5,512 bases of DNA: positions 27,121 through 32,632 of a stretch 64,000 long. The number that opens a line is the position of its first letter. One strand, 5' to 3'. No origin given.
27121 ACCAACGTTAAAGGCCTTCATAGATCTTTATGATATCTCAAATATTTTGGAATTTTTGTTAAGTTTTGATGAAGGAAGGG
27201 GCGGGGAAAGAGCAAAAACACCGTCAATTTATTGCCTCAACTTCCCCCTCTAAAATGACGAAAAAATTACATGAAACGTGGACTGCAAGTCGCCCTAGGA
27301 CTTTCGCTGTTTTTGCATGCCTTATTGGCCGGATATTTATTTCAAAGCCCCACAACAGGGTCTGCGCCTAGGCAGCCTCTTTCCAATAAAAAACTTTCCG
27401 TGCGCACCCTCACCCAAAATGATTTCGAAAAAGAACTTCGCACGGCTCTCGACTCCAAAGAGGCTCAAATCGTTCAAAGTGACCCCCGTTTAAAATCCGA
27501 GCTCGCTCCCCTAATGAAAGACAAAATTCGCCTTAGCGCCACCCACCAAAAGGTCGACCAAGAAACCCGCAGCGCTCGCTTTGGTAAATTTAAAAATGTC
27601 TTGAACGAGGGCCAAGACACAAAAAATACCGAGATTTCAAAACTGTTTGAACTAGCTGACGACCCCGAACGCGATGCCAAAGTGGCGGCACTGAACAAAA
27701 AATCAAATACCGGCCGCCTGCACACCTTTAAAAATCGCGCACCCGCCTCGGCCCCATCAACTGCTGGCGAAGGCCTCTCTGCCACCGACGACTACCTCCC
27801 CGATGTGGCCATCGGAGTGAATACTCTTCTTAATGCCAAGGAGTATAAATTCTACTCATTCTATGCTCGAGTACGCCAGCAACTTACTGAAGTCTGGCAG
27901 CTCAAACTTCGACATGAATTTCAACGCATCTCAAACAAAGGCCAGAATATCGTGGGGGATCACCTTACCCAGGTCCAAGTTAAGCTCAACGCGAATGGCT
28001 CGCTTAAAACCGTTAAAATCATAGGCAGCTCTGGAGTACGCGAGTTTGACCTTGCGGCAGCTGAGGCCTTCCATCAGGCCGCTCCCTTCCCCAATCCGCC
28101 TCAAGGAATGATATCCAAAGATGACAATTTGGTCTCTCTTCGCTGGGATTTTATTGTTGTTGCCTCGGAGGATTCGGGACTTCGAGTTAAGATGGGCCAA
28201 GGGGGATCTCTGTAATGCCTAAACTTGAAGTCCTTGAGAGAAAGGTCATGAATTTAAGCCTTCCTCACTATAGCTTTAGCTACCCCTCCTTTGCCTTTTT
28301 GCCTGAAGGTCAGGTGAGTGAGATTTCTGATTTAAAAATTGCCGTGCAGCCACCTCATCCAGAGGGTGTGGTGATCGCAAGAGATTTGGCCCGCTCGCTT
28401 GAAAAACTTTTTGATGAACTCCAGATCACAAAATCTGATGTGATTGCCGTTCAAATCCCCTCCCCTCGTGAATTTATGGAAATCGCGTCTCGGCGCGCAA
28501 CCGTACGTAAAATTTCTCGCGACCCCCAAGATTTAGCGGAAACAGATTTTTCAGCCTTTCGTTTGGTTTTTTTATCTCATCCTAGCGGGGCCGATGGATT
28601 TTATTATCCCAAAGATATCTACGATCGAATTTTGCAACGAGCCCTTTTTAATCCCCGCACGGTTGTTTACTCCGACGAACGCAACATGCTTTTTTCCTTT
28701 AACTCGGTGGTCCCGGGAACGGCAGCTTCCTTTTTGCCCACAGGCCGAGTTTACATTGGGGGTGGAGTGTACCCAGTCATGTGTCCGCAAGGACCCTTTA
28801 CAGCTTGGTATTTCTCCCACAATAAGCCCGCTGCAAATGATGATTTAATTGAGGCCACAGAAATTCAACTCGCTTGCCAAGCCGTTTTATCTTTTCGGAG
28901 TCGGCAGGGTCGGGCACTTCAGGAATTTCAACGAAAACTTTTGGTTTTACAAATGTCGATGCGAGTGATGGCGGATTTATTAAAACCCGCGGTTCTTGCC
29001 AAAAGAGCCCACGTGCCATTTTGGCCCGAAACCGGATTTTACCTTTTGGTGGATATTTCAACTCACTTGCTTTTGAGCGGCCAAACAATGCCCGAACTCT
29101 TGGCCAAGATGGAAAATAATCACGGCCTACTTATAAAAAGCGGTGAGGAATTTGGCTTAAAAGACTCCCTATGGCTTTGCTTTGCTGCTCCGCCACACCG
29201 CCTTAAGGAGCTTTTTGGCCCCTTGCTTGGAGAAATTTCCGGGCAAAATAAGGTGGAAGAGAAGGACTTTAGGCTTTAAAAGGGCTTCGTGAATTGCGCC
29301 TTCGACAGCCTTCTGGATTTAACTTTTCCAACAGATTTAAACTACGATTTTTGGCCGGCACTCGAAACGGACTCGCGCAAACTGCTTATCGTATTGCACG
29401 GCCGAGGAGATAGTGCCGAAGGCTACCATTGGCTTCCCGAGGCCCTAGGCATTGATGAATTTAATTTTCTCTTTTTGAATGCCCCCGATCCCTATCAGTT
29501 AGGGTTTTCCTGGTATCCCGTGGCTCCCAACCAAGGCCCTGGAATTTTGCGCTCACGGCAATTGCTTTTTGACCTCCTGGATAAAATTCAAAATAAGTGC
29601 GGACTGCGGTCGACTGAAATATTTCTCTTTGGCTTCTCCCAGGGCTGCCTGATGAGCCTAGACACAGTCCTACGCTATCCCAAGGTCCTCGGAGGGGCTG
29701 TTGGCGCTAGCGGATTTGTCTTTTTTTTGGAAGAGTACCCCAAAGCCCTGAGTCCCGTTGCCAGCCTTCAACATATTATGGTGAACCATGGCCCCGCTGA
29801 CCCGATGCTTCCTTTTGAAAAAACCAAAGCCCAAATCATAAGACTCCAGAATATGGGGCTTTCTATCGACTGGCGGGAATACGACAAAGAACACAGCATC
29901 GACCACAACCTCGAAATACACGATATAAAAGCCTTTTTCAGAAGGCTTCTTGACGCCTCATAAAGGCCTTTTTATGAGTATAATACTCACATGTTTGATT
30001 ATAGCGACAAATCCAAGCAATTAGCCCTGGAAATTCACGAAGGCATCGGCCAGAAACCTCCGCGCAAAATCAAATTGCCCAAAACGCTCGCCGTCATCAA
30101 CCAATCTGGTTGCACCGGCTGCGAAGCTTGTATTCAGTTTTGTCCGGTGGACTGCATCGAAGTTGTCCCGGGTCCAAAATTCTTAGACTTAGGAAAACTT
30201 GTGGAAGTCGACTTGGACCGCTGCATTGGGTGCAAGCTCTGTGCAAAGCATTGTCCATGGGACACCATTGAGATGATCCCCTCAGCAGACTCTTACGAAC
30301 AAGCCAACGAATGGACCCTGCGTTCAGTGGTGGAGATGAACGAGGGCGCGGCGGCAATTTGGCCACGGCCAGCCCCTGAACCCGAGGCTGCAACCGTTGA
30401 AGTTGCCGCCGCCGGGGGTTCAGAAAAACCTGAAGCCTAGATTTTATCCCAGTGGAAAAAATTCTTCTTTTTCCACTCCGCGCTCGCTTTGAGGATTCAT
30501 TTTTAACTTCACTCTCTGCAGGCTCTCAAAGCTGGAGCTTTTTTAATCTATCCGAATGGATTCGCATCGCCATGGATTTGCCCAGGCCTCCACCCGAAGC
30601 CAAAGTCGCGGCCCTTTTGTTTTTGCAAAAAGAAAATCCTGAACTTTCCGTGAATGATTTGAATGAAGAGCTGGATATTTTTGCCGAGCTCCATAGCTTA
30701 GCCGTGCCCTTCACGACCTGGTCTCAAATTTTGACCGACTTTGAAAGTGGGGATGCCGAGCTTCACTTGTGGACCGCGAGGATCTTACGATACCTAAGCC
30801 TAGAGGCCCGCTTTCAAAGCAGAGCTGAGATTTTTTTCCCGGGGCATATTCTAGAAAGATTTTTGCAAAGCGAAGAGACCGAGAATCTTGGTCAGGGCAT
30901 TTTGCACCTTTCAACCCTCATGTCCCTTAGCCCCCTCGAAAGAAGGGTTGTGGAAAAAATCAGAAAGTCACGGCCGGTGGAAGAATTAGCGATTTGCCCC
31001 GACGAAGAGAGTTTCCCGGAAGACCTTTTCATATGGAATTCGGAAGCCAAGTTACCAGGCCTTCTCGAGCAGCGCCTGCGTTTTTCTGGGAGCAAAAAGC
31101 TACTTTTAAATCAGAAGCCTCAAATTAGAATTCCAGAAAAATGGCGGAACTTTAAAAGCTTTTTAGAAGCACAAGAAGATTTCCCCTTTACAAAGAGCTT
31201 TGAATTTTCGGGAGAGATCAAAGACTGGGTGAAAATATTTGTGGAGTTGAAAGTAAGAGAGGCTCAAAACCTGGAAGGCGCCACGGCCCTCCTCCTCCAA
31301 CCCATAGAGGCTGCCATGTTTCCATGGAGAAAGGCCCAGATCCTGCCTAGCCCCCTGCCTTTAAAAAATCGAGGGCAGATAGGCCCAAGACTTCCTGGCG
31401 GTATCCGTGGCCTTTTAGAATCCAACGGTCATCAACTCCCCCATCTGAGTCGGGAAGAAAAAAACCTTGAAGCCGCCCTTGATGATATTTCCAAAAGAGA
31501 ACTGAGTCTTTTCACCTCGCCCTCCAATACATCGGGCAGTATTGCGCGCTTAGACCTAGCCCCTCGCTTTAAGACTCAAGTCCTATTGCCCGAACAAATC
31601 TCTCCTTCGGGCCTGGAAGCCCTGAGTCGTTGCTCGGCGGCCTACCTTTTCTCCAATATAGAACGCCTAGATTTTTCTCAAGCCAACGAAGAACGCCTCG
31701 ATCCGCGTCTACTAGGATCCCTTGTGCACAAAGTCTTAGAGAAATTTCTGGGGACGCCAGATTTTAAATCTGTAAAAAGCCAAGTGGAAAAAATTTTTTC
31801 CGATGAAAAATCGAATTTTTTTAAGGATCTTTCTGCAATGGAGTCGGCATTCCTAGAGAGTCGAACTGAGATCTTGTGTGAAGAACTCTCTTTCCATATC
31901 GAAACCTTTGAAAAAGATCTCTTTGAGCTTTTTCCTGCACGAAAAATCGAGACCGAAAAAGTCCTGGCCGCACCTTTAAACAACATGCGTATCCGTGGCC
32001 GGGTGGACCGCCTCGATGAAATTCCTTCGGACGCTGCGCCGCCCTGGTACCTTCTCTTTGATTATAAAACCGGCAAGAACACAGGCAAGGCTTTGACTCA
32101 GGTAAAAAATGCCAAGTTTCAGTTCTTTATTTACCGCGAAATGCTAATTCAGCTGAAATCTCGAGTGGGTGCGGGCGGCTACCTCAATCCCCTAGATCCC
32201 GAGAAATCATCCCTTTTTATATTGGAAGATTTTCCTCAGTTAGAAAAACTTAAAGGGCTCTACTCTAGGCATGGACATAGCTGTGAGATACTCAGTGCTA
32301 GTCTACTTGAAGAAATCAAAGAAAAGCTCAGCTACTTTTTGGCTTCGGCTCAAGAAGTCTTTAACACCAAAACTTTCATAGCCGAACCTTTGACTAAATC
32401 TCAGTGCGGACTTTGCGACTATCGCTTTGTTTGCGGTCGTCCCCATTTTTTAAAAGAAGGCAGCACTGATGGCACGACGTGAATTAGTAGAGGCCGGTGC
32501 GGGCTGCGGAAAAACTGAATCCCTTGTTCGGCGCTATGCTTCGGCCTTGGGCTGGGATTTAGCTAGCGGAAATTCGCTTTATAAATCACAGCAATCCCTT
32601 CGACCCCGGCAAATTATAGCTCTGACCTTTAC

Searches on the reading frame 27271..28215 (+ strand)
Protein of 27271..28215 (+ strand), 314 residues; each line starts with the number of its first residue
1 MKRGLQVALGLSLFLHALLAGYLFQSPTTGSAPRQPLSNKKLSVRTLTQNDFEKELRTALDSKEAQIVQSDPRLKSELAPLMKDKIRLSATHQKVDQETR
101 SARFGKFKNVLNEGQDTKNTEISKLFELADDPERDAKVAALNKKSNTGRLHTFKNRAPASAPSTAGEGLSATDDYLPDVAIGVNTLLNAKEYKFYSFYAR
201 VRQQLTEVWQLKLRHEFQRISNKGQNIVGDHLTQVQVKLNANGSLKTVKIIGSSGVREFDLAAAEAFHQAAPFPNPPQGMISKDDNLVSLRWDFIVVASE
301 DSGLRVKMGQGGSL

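Call 8: search_protein_families(library=pfam, proteins=[window:27271-28215:+])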
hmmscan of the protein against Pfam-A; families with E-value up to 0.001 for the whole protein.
window:27271-28215:+ (314 aa): 2 families
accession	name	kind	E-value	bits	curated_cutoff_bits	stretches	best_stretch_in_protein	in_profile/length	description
PF13103.11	TonB_2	-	1.1e-08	35.5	22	1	197-278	4-73/85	TonB C terminal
PF03544.19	TonB_C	-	6.5e-07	30.1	24.6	1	234-279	19-64/79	Gram-negative bacterial TonB protein C-terminal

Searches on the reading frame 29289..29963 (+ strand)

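Call 8: search_protein_families(library=pfam, proteins=[window:29289-29963:+])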
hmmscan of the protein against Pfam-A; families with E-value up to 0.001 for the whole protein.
window:29289-29963:+ (224 aa): 2 families
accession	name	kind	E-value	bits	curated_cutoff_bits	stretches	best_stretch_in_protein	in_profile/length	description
PF02230.22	Abhydrolase_2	-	3.2e-23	83.2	23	1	29-218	13-214/217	Phospholipase/Carboxylesterase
PF12146.15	Hydrolase_4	-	7.5e-05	22.6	27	0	97-153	66-119/239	Serine aminopeptidase, S33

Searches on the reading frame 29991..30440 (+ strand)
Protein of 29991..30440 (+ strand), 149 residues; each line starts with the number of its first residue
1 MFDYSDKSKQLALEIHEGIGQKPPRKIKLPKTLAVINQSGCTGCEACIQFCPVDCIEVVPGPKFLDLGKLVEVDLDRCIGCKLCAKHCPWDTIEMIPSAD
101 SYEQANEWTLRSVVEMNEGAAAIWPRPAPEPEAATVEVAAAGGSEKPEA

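Call 8: search_protein_families(library=pfam, proteins=[window:29991-30440:+])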
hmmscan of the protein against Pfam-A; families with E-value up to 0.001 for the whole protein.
window:29991-30440:+ (149 aa): 14 families
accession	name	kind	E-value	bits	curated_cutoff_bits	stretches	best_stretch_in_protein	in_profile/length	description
PF00037.32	Fer4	-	1.2e-13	50.6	21.1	2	71-94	1-24/24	4Fe-4S binding domain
PF12838.12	Fer4_7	-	4e-13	50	27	2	41-91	2-51/52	4Fe-4S dicluster domain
PF14697.11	Fer4_21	-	9.3e-13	48.5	35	2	30-58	30-59/59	4Fe-4S dicluster domain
PF12797.12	Fer4_2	-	2.1e-11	43.4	24.5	2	71-90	3-22/22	4Fe-4S binding domain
PF13237.11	Fer4_10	-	2.9e-11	43.6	25.5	2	72-97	3-22/53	4Fe-4S dicluster domain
PF12837.12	Fer4_6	-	5.2e-08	32.9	25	1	71-89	2-20/24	4Fe-4S binding domain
PF13183.11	Fer4_8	-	8.9e-08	33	27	0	75-95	2-22/68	4Fe-4S dicluster domain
PF25160.1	LdpA_Fe-S-bd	-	1.8e-07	31.3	27.6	0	72-96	22-46/49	LdpA Fe-S cluster-binding domain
PF12800.12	Fer4_4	-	3.5e-07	30.4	24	0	76-89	2-15/17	4Fe-4S binding domain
PF13187.11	Fer4_9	-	8e-07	29.4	27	1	41-91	2-50/52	4Fe-4S dicluster domain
PF13484.11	Fer4_16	-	6.6e-05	24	30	0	77-101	1-26/66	4Fe-4S double cluster binding domain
PF13534.11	Fer4_17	-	7.2e-05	23.7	22.2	0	77-89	45-57/61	4Fe-4S dicluster domain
PF17179.9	Fer4_22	-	7.5e-05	24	27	0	29-54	69-94/95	4Fe-4S dicluster domain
PF12798.12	Fer4_3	-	0.00013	23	27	0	41-54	1-14/15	4Fe-4S binding domain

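Call 46: search_protein_families(library=ncbifam, proteins=[window:29991-30440:+], max_evalue=0.001)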
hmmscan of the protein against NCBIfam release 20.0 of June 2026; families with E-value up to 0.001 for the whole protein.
window:29991-30440:+ (149 aa): 74 families (the best 25 are shown)
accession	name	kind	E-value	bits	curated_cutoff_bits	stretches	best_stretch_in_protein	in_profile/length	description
TIGR01944.1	rnfB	subfamily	2.6e-17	63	68.7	1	29-107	103-174/190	RnfABCDGE type electron transport complex subunit B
NF005415.0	PRK06991.1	equivalog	7.6e-15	55.3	281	1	24-140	70-179/284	electron transport complex subunit RsxB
NF003475.0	PRK05113.1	equivalog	3.5e-13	49.8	203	1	28-113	102-179/190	electron transport complex subunit RsxB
NF042909.1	FMH_DH_FwdF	exception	6.7e-12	45.2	375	1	33-107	132-209/336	tungsten-dependent formylmethanofuran dehydrogenase subunit FwdF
NF045874.1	Vhu_polyferre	exception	7.3e-12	44.7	600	1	18-94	108-175/381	F420-non-reducing hydrogenase associated-polyferredoxin VhuB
TIGR02179.1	PorD_KorD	subfamily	1.1e-11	44.7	60.05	1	35-97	21-76/78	2-oxoacid:acceptor oxidoreductase, delta subunit, pyruvate/2-ketoisovalerate family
NF005503.0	PRK07118.1-2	equivalog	6.7e-11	42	252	2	54-98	145-189/292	RnfABCDGE type electron transport complex subunit B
TIGR01971.1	NuoI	subfamily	4e-10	39.3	113.05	1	37-101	40-106/121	NADH-quinone oxidoreductase, chain I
NF041836.1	rnfB_Methano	equivalog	8.2e-10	38.6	445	2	30-95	207-264/265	Rnf electron transport complex subunit RnfB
NF005505.0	PRK07118.1-4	equivalog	9e-10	38.5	378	2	30-95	207-264/265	Fe-S cluster domain-containing protein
NF007205.0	PRK09626.1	equivalog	1.6e-09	37.7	93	1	27-93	4-71/105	2-oxoglutarate-acceptor oxidoreductase subunit OorD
TIGR03048.1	PS_I_psaC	equivalog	2.2e-09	37.4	130.65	1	76-99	8-31/80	photosystem I iron-sulfur center protein PsaC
NF038196.1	ferrodoxin_EFR1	subfamily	3.4e-09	37.1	75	1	70-97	179-205/242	EFR1 family ferrodoxin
TIGR02936.1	fdxN_nitrog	equivalog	5.4e-09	36.1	80.55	0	31-57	62-88/91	ferredoxin III, nif-specific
NF006221.0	PRK08348.1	subfamily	5.5e-09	35.8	124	1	71-99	39-67/136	NADH-plastoquinone oxidoreductase subunit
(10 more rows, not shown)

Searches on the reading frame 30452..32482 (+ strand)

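Call 8: search_protein_families(library=pfam, proteins=[window:30452-32482:+])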
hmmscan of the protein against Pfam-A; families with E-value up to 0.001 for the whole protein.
window:30452-32482:+ (676 aa): 1 family
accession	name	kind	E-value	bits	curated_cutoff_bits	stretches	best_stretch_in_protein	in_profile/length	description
PF12705.13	PDDEXK_1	-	1.6e-27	97.5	22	1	382-661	1-246/247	PD-(D/E)XK nuclease superfamily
